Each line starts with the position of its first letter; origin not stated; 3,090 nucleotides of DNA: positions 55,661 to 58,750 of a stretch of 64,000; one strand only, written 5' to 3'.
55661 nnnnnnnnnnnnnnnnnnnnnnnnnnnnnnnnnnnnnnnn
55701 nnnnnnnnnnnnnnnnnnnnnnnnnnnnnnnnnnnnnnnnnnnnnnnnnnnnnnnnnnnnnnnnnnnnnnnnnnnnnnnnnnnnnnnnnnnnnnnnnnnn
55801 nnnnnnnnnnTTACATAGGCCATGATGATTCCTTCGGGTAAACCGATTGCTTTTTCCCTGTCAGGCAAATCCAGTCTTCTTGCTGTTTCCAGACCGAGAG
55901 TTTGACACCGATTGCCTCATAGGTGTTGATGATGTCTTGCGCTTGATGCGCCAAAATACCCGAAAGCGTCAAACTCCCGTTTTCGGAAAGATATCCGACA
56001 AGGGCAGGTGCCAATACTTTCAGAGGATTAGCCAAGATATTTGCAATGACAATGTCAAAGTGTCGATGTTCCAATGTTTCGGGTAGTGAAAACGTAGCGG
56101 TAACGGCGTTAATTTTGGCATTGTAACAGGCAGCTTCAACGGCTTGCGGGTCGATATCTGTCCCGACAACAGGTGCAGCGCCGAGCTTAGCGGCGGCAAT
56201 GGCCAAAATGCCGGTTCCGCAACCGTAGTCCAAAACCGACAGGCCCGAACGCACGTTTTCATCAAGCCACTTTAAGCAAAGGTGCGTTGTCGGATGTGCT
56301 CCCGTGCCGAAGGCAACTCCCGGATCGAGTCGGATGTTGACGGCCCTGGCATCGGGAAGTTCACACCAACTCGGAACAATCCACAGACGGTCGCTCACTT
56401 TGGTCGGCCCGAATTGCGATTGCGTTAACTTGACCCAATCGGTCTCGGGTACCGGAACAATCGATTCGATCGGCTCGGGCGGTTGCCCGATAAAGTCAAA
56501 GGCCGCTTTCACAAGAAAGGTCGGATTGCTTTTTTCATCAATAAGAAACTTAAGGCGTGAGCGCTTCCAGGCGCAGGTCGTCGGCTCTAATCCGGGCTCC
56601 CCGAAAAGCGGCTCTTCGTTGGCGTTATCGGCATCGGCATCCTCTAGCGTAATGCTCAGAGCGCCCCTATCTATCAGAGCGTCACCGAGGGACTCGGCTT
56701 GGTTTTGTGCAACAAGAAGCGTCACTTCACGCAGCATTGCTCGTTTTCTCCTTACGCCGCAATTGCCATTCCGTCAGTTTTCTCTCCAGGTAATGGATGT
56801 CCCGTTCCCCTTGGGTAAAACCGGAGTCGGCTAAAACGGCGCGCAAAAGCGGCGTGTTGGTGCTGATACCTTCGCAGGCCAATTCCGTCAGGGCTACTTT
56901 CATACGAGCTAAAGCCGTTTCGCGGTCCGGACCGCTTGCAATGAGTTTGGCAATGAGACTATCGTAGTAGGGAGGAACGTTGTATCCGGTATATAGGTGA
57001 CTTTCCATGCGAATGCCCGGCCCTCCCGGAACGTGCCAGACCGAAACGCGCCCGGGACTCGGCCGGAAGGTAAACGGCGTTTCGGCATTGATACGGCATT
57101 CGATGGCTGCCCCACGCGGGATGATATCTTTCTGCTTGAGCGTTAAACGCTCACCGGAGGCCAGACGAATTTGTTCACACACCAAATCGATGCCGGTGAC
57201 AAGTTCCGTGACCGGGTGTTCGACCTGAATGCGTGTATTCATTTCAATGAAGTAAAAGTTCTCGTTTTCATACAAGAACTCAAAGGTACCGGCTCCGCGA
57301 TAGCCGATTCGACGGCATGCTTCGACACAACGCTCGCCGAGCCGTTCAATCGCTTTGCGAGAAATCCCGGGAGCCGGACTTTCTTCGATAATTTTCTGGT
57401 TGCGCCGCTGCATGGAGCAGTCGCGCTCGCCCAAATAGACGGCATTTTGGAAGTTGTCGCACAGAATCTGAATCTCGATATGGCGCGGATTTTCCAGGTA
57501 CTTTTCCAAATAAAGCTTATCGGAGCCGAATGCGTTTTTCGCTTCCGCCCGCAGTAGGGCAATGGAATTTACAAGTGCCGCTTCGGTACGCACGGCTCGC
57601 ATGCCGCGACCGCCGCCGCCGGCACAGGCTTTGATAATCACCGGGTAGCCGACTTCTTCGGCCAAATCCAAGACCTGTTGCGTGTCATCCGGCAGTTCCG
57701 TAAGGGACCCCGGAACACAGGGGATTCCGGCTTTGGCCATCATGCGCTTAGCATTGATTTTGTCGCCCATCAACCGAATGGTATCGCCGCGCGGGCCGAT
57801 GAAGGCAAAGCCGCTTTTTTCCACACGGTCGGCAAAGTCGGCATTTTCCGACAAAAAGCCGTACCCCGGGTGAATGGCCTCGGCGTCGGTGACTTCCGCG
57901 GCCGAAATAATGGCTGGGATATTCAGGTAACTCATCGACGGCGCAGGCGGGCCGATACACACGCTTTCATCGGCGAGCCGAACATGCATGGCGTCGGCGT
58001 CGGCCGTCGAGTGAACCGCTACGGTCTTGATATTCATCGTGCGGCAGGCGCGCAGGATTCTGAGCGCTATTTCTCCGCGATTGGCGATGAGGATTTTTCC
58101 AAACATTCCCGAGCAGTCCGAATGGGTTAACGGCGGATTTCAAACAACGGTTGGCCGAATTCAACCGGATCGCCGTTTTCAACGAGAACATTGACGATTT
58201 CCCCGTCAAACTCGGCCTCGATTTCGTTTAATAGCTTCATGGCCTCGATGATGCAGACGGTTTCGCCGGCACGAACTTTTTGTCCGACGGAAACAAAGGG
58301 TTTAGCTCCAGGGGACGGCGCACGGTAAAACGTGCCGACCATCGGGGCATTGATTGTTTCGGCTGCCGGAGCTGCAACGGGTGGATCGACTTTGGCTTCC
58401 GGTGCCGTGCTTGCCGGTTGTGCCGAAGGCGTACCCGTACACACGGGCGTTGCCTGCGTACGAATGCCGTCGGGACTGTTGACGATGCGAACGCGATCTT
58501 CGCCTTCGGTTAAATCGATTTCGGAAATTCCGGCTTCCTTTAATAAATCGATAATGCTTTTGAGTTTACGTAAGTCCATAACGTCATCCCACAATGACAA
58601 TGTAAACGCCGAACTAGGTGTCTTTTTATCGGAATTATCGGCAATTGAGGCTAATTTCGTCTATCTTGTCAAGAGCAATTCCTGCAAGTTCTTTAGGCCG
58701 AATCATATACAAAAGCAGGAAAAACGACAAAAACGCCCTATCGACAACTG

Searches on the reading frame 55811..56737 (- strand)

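Call 11: search_protein_families(library=pfam, proteins=[window:55811-56737:-])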
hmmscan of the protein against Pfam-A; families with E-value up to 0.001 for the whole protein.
window:55811-56737:- (308 aa): 9 families
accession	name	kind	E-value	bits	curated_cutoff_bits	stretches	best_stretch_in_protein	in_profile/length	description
PF06325.19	PrmA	-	1.3e-84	284.6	22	1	4-296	4-295/296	Ribosomal protein L11 methyltransferase (PrmA)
PF13847.12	Methyltransf_31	-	1.7e-10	41.2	27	1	163-240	2-88/145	Methyltransferase domain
PF05175.20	MTS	-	4.8e-10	39.8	23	1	135-233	4-105/170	Methyltransferase small domain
PF13649.12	Methyltransf_25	-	1.9e-09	38.5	27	1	168-233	1-71/97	Methyltransferase domain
PF13489.12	Methyltransf_23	-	6.2e-08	33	27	1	158-233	13-88/164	Methyltransferase domain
PF08241.18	Methyltransf_11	-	2.6e-07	31.6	21.2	1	169-235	1-69/95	Methyltransferase domain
PF08242.18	Methyltransf_12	-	3.5e-06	28.1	30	1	169-234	1-73/98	Methyltransferase domain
PF02475.24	TRM5-TYW2_MTfase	-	6e-05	23.5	28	1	161-216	33-89/164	TRM5/TYW2 methyltransferase domain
PF10294.15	Methyltransf_16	-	0.00086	19.5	21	0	159-211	41-93/174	Lysine methyltransferase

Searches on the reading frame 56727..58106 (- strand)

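Call 11: search_protein_families(library=pfam, proteins=[window:56727-58106:-])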
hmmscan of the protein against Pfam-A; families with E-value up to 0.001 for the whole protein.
window:56727-58106:- (459 aa): 7 families
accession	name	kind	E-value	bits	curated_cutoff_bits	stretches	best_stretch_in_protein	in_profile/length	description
PF02786.22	CPSase_L_D2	-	9.6e-76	254.4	19.8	1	115-322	1-209/211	Carbamoyl-phosphate synthase L chain, ATP binding domain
PF00289.28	Biotin_carb_N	-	1.6e-45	154.6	25.5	1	1-110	1-110/110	Biotin carboxylase, N-terminal domain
PF02785.25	Biotin_carb_C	-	2.9e-36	124.3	32.4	1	336-442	1-108/108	Biotin carboxylase C-terminal domain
PF07478.18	Dala_Dala_lig_C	-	1.8e-06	28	24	1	123-291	2-174/204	D-ala D-ala ligase C-terminus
PF02222.28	ATP-grasp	-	3.4e-06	27.3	27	1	140-292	17-162/179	ATP-grasp domain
PF08443.16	RimK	-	8.1e-05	22.7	21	0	115-182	3-69/188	RimK-like ATP-grasp domain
PF02655.19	ATP-grasp_3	-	0.00012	22.6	23.2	1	115-294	3-158/160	ATP-grasp domain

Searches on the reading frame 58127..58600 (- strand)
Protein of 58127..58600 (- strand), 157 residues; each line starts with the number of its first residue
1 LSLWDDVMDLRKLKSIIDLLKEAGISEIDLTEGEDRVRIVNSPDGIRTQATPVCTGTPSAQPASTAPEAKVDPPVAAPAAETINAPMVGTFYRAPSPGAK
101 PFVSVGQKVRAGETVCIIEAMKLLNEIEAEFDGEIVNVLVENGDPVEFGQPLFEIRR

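Call 11: search_protein_families(library=pfam, proteins=[window:58127-58600:-])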
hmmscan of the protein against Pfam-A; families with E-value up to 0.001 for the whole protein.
window:58127-58600:- (157 aa): 3 families
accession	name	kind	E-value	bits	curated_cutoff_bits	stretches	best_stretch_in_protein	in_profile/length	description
PF00364.28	Biotin_lipoyl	-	6.4e-24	84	22.1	1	82-155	2-73/73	Biotin-requiring enzyme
PF13533.13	Biotin_lipoyl_2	-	2.4e-06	27.7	29.8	1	127-155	3-31/32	Biotin-lipoyl like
PF01597.25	GCV_H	-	0.00081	19.7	22.2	0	104-138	40-74/122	Glycine cleavage H-protein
